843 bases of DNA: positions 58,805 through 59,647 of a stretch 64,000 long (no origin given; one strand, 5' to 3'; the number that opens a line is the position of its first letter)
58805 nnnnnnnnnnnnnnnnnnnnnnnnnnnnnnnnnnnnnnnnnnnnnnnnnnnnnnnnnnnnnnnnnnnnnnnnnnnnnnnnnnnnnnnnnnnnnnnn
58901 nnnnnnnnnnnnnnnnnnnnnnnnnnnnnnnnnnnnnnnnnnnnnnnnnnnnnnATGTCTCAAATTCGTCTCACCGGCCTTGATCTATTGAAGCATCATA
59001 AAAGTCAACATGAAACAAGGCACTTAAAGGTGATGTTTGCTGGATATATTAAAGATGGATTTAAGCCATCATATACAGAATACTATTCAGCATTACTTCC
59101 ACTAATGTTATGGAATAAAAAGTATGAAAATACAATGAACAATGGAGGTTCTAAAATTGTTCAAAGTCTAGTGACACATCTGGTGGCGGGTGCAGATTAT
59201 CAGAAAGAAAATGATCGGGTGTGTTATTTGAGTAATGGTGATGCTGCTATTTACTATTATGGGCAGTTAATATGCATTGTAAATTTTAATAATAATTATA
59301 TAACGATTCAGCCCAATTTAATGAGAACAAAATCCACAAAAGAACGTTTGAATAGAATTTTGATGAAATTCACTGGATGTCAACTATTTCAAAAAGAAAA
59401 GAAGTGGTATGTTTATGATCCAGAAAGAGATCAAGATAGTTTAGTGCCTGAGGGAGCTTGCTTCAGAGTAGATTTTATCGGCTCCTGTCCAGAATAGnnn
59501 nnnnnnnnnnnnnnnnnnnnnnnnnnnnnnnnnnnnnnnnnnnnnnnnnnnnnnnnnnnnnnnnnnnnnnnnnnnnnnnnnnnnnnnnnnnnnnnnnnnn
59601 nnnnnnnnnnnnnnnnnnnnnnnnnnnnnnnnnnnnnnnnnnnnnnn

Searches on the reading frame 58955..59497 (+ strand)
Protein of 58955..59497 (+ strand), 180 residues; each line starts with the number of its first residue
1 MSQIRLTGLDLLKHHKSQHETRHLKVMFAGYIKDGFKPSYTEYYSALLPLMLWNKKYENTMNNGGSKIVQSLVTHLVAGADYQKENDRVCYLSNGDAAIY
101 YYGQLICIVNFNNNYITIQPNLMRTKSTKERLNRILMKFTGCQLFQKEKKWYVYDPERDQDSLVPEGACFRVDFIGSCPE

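Call 79: search_protein_families(library=pfam, proteins=[window:58955-59497:+], max_evalue=0.001)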
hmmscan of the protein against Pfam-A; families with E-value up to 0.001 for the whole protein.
window:58955-59497:+ (180 aa): 1 family
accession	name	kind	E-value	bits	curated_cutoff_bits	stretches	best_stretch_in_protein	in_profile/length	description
PF23790.1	Kyano_Gp96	-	7e-09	36.2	27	1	67-158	3-95/110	Kyanoviridae Gp96 protein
